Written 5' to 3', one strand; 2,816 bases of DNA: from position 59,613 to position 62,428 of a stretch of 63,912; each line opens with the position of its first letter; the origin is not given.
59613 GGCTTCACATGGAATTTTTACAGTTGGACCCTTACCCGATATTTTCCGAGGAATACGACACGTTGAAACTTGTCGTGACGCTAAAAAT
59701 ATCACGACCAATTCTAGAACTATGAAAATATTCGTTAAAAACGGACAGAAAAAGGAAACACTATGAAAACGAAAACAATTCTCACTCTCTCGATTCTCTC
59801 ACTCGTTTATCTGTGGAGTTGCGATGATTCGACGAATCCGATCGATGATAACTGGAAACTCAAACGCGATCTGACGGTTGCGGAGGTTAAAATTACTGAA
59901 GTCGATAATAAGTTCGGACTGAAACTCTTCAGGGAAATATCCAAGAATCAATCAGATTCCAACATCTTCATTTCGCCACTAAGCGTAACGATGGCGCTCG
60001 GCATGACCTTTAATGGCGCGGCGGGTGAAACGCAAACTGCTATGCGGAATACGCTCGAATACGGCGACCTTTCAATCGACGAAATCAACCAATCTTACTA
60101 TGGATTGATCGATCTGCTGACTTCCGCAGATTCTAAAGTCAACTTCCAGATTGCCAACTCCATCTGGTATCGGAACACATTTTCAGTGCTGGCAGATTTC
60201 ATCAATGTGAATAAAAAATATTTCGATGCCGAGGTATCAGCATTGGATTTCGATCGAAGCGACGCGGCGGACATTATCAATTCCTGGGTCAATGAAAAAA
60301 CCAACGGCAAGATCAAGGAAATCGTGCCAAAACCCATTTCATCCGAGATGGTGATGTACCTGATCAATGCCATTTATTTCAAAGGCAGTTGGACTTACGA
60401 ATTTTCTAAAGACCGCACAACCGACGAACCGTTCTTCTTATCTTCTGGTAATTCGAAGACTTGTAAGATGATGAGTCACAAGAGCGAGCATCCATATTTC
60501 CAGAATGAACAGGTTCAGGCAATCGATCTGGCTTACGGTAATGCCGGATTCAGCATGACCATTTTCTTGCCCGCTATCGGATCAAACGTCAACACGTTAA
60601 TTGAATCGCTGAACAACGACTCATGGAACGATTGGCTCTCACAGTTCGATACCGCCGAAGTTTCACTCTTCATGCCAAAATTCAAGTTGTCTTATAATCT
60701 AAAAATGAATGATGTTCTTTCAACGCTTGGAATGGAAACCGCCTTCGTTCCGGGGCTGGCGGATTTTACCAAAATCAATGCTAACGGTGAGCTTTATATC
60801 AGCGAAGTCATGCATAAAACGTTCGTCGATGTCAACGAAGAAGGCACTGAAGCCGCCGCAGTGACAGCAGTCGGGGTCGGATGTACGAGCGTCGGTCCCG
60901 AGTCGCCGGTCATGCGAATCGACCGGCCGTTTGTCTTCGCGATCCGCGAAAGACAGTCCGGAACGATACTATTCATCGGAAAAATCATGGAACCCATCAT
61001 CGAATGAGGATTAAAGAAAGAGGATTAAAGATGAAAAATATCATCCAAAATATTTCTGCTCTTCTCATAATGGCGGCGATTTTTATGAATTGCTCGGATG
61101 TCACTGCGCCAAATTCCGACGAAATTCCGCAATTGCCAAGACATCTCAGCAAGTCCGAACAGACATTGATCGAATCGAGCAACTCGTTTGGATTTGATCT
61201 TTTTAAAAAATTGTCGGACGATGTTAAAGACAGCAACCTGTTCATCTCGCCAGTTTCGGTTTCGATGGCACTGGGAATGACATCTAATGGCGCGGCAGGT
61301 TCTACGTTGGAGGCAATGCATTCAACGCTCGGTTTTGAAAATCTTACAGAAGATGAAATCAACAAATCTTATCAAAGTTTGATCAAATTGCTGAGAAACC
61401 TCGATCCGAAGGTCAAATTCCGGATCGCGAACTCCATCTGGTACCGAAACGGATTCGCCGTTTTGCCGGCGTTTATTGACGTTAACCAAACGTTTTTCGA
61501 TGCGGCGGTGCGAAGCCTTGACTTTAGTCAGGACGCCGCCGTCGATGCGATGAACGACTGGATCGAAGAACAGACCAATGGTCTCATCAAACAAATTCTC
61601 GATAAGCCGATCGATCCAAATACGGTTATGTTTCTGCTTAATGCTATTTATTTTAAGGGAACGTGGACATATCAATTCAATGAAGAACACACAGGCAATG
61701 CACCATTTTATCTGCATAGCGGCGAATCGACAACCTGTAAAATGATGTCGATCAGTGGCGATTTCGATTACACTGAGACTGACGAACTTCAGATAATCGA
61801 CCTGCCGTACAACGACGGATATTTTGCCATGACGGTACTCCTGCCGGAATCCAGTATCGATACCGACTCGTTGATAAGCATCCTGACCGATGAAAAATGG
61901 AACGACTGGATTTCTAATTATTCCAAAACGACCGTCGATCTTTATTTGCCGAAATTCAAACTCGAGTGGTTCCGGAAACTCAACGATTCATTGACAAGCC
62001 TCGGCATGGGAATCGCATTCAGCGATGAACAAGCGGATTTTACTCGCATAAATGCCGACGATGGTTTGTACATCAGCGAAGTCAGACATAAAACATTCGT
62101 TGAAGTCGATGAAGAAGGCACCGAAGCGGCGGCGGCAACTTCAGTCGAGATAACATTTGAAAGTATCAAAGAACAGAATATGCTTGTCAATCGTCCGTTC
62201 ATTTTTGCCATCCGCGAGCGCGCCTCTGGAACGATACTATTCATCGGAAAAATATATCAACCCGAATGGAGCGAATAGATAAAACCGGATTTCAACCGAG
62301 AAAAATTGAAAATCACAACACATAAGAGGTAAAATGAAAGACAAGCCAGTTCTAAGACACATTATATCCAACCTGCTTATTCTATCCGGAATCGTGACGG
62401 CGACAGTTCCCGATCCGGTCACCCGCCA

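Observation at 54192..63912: Sigma-54 two-component system next to a lipoprotein / tandem-serpin / outer-membrane-barrel block: candidate inducible surface protease-inhibitor system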

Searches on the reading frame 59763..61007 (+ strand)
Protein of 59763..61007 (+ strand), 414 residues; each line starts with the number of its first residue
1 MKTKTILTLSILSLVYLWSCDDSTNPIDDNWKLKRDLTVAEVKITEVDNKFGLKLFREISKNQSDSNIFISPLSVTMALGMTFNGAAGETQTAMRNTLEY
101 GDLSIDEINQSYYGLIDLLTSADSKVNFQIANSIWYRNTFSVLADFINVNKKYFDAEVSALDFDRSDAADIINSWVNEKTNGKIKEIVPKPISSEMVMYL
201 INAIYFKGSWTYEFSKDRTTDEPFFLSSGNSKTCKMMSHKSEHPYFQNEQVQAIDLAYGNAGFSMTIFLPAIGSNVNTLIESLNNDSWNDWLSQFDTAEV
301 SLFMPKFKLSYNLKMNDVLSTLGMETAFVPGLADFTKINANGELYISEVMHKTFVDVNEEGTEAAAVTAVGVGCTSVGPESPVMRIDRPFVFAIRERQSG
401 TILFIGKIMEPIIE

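Call 5: search_protein_families(library=pfam, proteins=[window:59763-61007:+], max_evalue=0.1)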
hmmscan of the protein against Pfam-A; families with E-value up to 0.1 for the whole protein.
window:59763-61007:+ (414 aa): 1 family
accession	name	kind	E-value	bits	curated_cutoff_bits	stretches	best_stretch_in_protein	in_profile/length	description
PF00079.25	Serpin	-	9.6e-120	400.6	27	1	48-411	3-370/370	Serpin (serine protease inhibitor)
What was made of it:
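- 59763..61007 (+): Serpin A, a lipoprotein with an inhibitory-type hinge. RCL is GVGC-T-S. Pfam 1e-119 (call 5).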

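Call 6: search_protein_families(library=ncbifam, proteins=[window:59763-61007:+], max_evalue=0.1)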
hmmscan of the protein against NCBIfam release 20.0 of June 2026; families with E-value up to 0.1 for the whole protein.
window:59763-61007:+ (414 aa): 0 families

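Call 11: find_encoding_contigs(protein=window:59763-61007:+, flank=10000, max_places=6)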
Protein window:59763-61007:+ (414 aa): 9 contigs read that carry it; 6 places shown.
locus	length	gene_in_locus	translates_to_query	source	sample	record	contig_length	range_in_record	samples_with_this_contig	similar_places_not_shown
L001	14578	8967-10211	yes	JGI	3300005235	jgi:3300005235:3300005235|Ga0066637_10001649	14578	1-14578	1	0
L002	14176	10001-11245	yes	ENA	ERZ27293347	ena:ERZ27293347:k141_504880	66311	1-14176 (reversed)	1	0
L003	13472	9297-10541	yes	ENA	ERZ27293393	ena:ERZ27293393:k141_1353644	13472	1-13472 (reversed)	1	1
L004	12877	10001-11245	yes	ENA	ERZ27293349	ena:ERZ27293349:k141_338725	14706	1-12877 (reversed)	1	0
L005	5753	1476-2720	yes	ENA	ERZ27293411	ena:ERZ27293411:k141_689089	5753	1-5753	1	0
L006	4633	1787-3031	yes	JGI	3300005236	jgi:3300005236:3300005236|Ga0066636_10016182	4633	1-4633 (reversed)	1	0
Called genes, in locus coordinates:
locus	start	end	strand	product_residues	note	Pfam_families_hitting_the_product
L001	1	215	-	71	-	?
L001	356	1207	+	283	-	PF02511:Thy1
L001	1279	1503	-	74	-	-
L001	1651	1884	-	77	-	PF03994:DUF350 (weak)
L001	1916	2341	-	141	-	-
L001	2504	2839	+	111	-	PF02522:Antibiotic_NAT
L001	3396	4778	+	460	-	PF00672:HAMP, PF00512:HisKA, PF02518:HATPase_c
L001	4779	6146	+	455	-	PF00072:Response_reg, PF00158:Sigma54_activat, PF14532:Sigma54_activ_2, PF07728:AAA_5 (weak), PF25601:AAA_lid_14, PF02954:HTH_8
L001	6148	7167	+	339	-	-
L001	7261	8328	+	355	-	-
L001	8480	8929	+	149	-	-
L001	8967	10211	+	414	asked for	PF00079:Serpin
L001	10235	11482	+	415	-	PF00079:Serpin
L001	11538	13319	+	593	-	-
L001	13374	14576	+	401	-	?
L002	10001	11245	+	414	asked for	PF00079:Serpin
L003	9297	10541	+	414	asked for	PF00079:Serpin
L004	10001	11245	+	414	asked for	PF00079:Serpin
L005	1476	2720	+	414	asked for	PF00079:Serpin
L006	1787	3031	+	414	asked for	PF00079:Serpin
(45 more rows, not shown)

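Call 27: search_protein_families(library=pfam, proteins=[L001:13374-14576:+], max_evalue=1)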
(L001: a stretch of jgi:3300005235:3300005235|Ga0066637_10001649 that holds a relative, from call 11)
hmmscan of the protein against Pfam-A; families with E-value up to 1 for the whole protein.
L001:13374-14576:+ (401 aa): 1 family
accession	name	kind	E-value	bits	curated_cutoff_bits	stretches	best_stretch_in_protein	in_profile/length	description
PF11369.13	DUF3160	-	1.5e-86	291.8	25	1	78-401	4-331/632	Protein of unknown function (DUF3160)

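Call 58: search_solved_structures(query=window:59763-61007:+, max_evalue=1e-30)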
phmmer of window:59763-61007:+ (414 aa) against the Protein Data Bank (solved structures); distinct sequences matched with E-value up to 1e-30: 170 (the best 60 are shown).
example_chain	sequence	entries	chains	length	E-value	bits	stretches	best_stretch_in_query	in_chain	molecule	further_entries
5ncs_A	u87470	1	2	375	2e-81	277.4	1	45-410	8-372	Serpin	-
5ncu_A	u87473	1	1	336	2.1e-70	241.1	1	45-371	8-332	Serpin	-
5nct_A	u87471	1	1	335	2.5e-70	240.9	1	45-371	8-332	Serpin-type proteinase inhibitor, miropin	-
5ncw_A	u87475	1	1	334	2.6e-70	240.8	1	45-371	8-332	Serpin-type proteinase inhibitor, miropin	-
5cdx_A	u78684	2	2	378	4e-70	240.2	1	42-411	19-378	Conserpin | Conserpin in the latent state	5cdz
6ee5_A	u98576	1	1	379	1.4e-69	238.4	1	42-411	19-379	Conserpin-AATRCL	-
5ce0_A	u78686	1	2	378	1.4e-69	238.4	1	42-411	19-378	Native conserpin with Z-variant (E342K)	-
3nda_A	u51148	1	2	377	3.2e-65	224.1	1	41-408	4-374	Serpin-2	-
4ga7_A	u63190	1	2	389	5.8e-63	216.6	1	44-411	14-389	Leukocyte elastase inhibitor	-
7qtz_A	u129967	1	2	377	8.4e-62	212.8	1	43-408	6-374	Putative salivary serpin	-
2pef_A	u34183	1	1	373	1.1e-61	212.4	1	51-409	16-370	Serine protease inhibitor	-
2pee_A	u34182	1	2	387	1.5e-61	212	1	51-409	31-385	Serine protease inhibitor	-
2vh4_A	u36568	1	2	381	1.5e-61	212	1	51-409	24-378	TENGPIN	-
1hle_A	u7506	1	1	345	4e-58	200.7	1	46-369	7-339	HORSE LEUKOCYTE ELASTASE INHIBITOR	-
1by7_A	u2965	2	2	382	4.5e-57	197.2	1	49-411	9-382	PROTEIN (PLASMINOGEN ACTIVATOR INHIBITOR-2) | PLASMINOGEN ACTIVATOR INHIBITOR-2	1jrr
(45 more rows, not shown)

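Call 72: search_solved_structures(query=window:59763-61007:+, max_evalue=1e-75, show_alignments=1)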
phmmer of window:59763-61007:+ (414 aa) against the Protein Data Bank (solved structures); distinct sequences matched with E-value up to 1e-75: 1.
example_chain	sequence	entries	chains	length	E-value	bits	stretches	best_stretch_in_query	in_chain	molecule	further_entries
5ncs_A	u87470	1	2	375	2e-81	277.4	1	45-410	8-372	Serpin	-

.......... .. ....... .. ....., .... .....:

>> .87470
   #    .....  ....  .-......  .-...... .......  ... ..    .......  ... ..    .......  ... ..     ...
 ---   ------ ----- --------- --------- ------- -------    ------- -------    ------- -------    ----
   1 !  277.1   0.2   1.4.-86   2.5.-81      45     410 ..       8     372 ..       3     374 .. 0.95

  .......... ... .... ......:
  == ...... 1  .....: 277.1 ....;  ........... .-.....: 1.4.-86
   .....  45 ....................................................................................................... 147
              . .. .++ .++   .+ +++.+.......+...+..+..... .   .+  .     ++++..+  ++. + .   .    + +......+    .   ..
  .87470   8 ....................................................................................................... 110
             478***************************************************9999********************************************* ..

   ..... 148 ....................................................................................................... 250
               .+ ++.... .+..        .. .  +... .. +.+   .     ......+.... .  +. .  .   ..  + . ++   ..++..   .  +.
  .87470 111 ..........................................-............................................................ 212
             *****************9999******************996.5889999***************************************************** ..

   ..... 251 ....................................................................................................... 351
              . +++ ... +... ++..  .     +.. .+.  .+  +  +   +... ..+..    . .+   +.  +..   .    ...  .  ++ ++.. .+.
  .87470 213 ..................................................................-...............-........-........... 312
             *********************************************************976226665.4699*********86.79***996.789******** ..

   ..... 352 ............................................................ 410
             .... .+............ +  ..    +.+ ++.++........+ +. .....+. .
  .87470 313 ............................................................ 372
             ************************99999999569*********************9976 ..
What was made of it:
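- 59763..61007 (+): The closest solved structure is miropin 5ncs at E = 2e-81, with an aligned RCL (calls 58, 72).
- Closest known: Miropin of Tannerella forsythia. Same: The hinge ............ is identical, and the RCL aligns (EMVKTS against GVGCTS) (calls 58, 72).
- Miropin is the closest solved structure (calls 58, 72).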

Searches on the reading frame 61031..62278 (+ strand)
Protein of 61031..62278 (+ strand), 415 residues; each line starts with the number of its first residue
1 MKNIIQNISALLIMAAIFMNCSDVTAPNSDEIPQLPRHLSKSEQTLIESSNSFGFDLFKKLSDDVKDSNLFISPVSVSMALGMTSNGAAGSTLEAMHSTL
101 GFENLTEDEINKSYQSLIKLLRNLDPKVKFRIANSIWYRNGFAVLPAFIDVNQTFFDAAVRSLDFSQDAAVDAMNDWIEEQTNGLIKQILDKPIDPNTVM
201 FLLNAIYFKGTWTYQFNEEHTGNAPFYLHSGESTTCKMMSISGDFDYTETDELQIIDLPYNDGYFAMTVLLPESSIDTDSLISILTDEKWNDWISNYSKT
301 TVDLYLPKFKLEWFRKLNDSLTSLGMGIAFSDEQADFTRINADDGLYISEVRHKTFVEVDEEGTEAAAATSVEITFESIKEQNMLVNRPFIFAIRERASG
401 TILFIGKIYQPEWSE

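Call 5: search_protein_families(library=pfam, proteins=[window:61031-62278:+], max_evalue=0.1)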
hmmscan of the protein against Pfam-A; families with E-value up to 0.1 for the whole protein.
window:61031-62278:+ (415 aa): 1 family
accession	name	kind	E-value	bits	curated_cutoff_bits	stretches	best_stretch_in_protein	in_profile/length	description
PF00079.25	Serpin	-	4.2e-119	398.5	27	1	49-411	2-370/370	Serpin (serine protease inhibitor)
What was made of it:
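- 61031..62278 (+): Serpin B, a probable lipoprotein (FMNC-SD) with an inhibitory-type hinge. RCL is EITF-E-S. Pfam 4e-119 (call 5).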

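Call 6: search_protein_families(library=ncbifam, proteins=[window:61031-62278:+], max_evalue=0.1)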
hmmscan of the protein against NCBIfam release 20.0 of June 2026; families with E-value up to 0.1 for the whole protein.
window:61031-62278:+ (415 aa): 0 families
